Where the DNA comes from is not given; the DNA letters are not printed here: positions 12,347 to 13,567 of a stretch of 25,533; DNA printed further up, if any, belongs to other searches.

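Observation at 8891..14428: PseB followed by a reductase rather than an aminotransferase: predicted 7-hydroxy-9-deoxy nonulosonate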

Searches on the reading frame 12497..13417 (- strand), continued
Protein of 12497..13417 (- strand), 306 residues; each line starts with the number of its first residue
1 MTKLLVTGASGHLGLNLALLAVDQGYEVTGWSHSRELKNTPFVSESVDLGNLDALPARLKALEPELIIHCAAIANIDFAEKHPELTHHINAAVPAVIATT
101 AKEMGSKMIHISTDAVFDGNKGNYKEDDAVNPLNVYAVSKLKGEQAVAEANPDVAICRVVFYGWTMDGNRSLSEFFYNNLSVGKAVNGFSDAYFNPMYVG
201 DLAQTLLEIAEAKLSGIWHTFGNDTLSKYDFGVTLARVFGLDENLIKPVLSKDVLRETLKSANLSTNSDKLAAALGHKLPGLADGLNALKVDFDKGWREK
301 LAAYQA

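Call 13: find_encoding_contigs(protein=P0087, flank=10000, max_places=2)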
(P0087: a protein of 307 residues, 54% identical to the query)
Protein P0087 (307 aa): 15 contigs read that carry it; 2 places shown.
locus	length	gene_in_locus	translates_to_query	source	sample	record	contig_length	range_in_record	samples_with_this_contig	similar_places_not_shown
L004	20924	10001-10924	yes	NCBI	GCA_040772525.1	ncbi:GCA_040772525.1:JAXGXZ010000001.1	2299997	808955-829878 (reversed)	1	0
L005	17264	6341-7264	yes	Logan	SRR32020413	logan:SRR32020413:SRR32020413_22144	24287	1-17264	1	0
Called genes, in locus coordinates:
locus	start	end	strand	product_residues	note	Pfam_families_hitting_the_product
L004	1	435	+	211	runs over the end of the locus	PF03167:UDG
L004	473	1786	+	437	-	PF03446:NAD_binding_2 (weak), PF03721:UDPG_MGDP_dh_N, PF00984:UDPG_MGDP_dh, PF03720:UDPG_MGDP_dh_C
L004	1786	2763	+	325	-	PF01073:3Beta_HSD, PF01370:Epimerase, PF02719:Polysacc_synt_2, PF04321:RmlD_sub_bind, PF07993:NAD_binding_4, PF08659:KR (weak), PF13460:NAD_binding_10 (faint), PF16363:GDP_Man_Dehyd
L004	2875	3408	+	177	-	PF01047:MarR (weak), PF12802:MarR_2 (weak), PF13412:HTH_24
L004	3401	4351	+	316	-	PF04321:RmlD_sub_bind, PF01073:3Beta_HSD (faint), PF01370:Epimerase, PF02719:Polysacc_synt_2 (faint), PF16363:GDP_Man_Dehyd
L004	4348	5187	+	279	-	PF01061:ABC2_membrane, PF12698:ABC2_membrane_3 (weak)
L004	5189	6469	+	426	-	PF13304:AAA_21 (faint), PF00005:ABC_tran, PF14524:Wzt_C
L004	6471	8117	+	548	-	-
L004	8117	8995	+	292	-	PF13847:Methyltransf_31, PF08241:Methyltransf_11, PF08242:Methyltransf_12 (weak), PF13649:Methyltransf_25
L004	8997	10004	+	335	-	PF01073:3Beta_HSD, PF01370:Epimerase, PF02719:Polysacc_synt_2, PF04321:RmlD_sub_bind, PF05368:NmrA, PF07993:NAD_binding_4 (faint), PF16363:GDP_Man_Dehyd, PF13460:NAD_binding_10, +1 more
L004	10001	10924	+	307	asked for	PF01370:Epimerase, PF04321:RmlD_sub_bind, PF16363:GDP_Man_Dehyd, PF02719:Polysacc_synt_2 (weak), PF07993:NAD_binding_4 (weak)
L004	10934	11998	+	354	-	PF03102:NeuB, PF08666:SAF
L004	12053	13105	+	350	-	PF13439:Glyco_transf_4 (weak), PF13477:Glyco_trans_4_2 (weak), PF00534:Glycos_transf_1, PF13692:Glyco_trans_1_4, PF13524:Glyco_trans_1_2 (weak)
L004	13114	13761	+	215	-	-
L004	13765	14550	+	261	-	PF02348:CTP_transf_3, PF12804:NTP_transf_3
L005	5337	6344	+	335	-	PF01073:3Beta_HSD, PF01370:Epimerase, PF02719:Polysacc_synt_2, PF04321:RmlD_sub_bind, PF05368:NmrA, PF07993:NAD_binding_4 (faint), PF16363:GDP_Man_Dehyd, PF13460:NAD_binding_10, +1 more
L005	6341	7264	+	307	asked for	PF01370:Epimerase, PF04321:RmlD_sub_bind, PF16363:GDP_Man_Dehyd, PF02719:Polysacc_synt_2 (weak), PF07993:NAD_binding_4 (weak)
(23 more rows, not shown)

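Call 15: search_solved_structures(query=window:12497-13417:-, max_evalue=0.00001)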
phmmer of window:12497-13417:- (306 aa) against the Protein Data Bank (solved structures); distinct sequences matched with E-value up to 0.00001: 20.
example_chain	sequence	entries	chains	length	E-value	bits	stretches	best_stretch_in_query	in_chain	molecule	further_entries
2ggs_A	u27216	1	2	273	4.5e-31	111.4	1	4-242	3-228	273aa long hypothetical dTDP-4-dehydrorhamnose reductase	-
2ydx_A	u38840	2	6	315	2.1e-28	102.7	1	3-299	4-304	METHIONINE ADENOSYLTRANSFERASE 2 SUBUNIT BETA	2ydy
4ndn_E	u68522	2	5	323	2.9e-28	102.2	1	3-299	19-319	Methionine adenosyltransferase 2 subunit beta | Isoform 2 of Methionine adenosyltransferase 2 subunit beta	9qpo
4ktt_E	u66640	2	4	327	3e-28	102.2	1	3-299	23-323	Methionine adenosyltransferase 2 subunit beta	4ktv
30gd_E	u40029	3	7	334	3.3e-28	102.1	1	3-299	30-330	Isoform 1 of Methionine adenosyltransferase 2 subunit beta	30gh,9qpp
1vl0_A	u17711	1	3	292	5.3e-24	88.2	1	3-249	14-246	DTDP-4-dehydrorhamnose reductase, rfbD ortholog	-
3sc6_A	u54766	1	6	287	1e-22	84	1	6-244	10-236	dTDP-4-dehydrorhamnose reductase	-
8ctr_A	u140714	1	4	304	2.6e-19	72.8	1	47-169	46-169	dTDP-4-dehydrorhamnose reductase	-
9gpi_D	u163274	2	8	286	3.6e-19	72.4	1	3-287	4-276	dTDP-4-dehydrorhamnose reductase, putative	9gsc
8g22_A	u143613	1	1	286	1.5e-17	67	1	4-287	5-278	dTDP-4-dehydrorhamnose reductase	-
1kbz_A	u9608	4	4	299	1.6e-17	66.9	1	48-233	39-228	dTDP-glucose oxidoreductase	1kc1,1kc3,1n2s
4wpg_A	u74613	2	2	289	2.2e-14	56.7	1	4-288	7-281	dTDP-4-dehydrorhamnose reductase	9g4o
5u9c_A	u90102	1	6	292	1.9e-12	50.3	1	3-244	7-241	dTDP-4-dehydrorhamnose Reductase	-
5y1d_A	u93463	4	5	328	1.1e-09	41.2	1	4-217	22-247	NAD dependent epimerase/dehydratase family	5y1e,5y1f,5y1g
8vr2_A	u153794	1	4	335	5.8e-07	32.3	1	3-254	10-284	NAD-dependent epimerase/dehydratase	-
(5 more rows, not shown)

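Call 30: search_protein_representatives(protein=window:12497-13417:-)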
Query: 306 residues. Proteins with E-value up to 0.001 (for the whole library): 38119; up to 1e-10: 20020; up to 1e-30: 1636. The best 150 are listed.
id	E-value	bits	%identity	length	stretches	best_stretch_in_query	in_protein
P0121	1.6e-94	332.9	52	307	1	1-301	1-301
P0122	9.3e-84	297.6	51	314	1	1-296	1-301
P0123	9.4e-66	238.4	40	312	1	3-302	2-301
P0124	2.7e-65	236.9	41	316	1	1-303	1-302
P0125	2.0e-64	234.1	40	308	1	3-299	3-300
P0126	5.8e-63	229.3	40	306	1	4-303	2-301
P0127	1.1e-60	221.9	43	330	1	3-288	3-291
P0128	2.2e-60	220.8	41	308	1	1-301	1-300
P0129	2.7e-59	217.3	39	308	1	3-300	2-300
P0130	3.5e-59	216.9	41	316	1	1-290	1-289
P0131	3.6e-59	216.8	38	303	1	2-297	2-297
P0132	7.9e-59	215.7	41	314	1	1-290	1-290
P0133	3.7e-58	213.5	40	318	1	3-290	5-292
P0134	6.0e-58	212.8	40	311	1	5-296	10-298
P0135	6.8e-58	212.6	39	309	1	4-291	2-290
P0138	4.0e-57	210.1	39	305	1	2-298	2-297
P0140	9.4e-57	208.9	37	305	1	1-303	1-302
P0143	1.1e-55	205.4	37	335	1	3-304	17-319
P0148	6.8e-55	202.8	36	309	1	4-302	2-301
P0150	7.2e-55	202.7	36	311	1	3-303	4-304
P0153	1.0e-54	202.2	36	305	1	1-303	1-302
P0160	3.4e-54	200.5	37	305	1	4-301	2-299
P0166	3.6e-53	197.2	34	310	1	3-290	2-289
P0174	1.7e-52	194.9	36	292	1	1-290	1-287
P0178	2.9e-52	194.2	34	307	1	1-304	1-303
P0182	5.1e-52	193.4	38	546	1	4-300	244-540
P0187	2.7e-51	191.0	36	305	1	3-301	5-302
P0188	3.2e-51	190.8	34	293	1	2-293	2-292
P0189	3.5e-51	190.6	37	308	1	3-297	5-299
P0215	2.9e-49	184.3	36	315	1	1-287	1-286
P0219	3.5e-49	184.1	37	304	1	3-292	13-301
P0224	8.4e-49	182.8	37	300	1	3-290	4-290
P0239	3.8e-48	180.7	29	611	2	3-289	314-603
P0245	6.1e-48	180.0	38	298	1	2-295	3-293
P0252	1.7e-47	178.5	36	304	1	2-304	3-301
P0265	6.3e-47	176.7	38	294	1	3-286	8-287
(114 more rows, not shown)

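Call 31: list_cluster_members(proteins=[P0123, P0124, P0125, P0126, P0127, P0131, P0143, P0166, P0182, P0239])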
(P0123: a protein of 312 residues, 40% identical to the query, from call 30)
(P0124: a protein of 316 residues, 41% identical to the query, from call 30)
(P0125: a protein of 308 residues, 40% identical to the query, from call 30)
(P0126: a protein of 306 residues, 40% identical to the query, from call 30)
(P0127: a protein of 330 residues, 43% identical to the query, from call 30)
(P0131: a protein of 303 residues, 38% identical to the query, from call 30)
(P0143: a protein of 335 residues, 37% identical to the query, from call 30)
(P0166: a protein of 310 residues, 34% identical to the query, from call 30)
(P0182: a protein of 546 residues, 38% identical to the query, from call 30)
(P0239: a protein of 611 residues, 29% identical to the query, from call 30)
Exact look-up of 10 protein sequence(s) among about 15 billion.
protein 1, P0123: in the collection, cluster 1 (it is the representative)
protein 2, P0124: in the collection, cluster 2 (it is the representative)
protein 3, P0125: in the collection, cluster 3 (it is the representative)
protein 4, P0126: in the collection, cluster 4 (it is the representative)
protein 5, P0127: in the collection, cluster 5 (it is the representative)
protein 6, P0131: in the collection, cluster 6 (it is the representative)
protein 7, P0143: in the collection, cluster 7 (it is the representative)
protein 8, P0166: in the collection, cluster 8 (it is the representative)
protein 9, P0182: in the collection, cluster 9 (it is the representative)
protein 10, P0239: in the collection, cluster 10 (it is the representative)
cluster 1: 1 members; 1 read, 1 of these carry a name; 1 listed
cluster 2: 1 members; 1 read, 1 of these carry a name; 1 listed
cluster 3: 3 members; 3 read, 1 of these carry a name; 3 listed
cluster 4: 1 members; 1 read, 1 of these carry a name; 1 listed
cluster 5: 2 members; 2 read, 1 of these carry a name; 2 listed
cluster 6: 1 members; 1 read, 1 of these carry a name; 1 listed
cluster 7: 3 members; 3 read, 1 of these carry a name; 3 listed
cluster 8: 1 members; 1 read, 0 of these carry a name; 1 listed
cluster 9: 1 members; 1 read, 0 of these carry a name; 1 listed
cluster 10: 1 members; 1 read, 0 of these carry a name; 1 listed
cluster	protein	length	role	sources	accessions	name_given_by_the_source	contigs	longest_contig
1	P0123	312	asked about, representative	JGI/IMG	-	dTDP-4-dehydrorhamnose reductase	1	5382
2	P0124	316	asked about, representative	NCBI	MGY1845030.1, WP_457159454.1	SDR family oxidoreductase [Modestobacter sp. SYSU DS0875]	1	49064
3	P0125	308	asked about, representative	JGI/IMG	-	dTDP-4-dehydrorhamnose reductase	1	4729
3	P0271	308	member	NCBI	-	-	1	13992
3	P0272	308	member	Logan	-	-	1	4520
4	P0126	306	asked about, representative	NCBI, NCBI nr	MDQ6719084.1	MAG: SDR family oxidoreductase [Gemmatimonadota bacterium] | SDR family oxidoreductase [Gemmatimonadota bacterium]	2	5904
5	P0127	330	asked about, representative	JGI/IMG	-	dTDP-4-dehydrorhamnose reductase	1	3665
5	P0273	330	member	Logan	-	-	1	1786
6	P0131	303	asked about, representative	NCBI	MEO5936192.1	MAG: SDR family oxidoreductase [Terriglobales bacterium]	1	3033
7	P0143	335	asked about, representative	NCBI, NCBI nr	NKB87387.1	MAG: sugar nucleotide-binding protein [Acidobacteria bacterium] | sugar nucleotide-binding protein [Acidobacteriota bacterium]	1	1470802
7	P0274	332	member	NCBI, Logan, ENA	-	-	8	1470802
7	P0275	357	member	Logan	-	-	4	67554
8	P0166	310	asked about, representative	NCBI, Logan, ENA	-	-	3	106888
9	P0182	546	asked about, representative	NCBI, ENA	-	-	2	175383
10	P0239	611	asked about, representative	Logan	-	-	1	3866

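Call 32: find_encoding_contigs(protein=P0124, flank=10000, max_places=1)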
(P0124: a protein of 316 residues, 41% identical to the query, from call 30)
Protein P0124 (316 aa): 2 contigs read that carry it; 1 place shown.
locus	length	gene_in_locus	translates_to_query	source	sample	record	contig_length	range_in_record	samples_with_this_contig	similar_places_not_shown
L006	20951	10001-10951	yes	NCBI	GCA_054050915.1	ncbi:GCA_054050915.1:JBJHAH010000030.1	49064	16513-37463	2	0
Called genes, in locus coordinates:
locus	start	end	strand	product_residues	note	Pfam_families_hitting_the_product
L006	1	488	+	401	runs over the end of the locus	PF22660:RS_preATP-grasp-like, PF02786:CPSase_L_D2, PF02222:ATP-grasp, PF17769:PurK_C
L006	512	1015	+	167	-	PF00731:AIRC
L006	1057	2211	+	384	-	PF02771:Acyl-CoA_dh_N, PF02770:Acyl-CoA_dh_M, PF00441:Acyl-CoA_dh_1, PF22924:ACOX_C_alpha1, PF08028:Acyl-CoA_dh_2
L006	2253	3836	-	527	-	PF20176:DUF6541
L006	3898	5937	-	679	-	PF20176:DUF6541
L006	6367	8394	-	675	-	PF20176:DUF6541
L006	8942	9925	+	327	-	PF01073:3Beta_HSD, PF01370:Epimerase, PF02719:Polysacc_synt_2, PF04321:RmlD_sub_bind, PF05368:NmrA, PF08659:KR, PF16363:GDP_Man_Dehyd, PF13460:NAD_binding_10, +2 more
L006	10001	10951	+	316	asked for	PF01370:Epimerase, PF02719:Polysacc_synt_2, PF04321:RmlD_sub_bind, PF07993:NAD_binding_4 (faint), PF13460:NAD_binding_10 (weak), PF16363:GDP_Man_Dehyd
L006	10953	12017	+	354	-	PF03102:NeuB, PF08666:SAF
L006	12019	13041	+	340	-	PF00534:Glycos_transf_1, PF13692:Glyco_trans_1_4, PF13524:Glyco_trans_1_2 (faint)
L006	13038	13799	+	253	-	PF02348:CTP_transf_3, PF12804:NTP_transf_3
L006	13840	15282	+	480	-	PF01943:Polysacc_synt (weak)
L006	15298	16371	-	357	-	-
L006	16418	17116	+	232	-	PF00535:Glycos_transf_2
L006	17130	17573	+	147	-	PF10066:DUF2304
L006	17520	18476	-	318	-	PF01073:3Beta_HSD, PF01370:Epimerase, PF02719:Polysacc_synt_2, PF04321:RmlD_sub_bind, PF07993:NAD_binding_4 (faint), PF08659:KR (weak), PF13460:NAD_binding_10 (weak), PF16363:GDP_Man_Dehyd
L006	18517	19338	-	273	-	PF06267:DUF1028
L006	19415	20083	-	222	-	PF01144:CoA_trans, PF13336:AcetylCoA_hyd_C (weak)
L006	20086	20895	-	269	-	PF01144:CoA_trans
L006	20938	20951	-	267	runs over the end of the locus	PF00501:AMP-binding (weak)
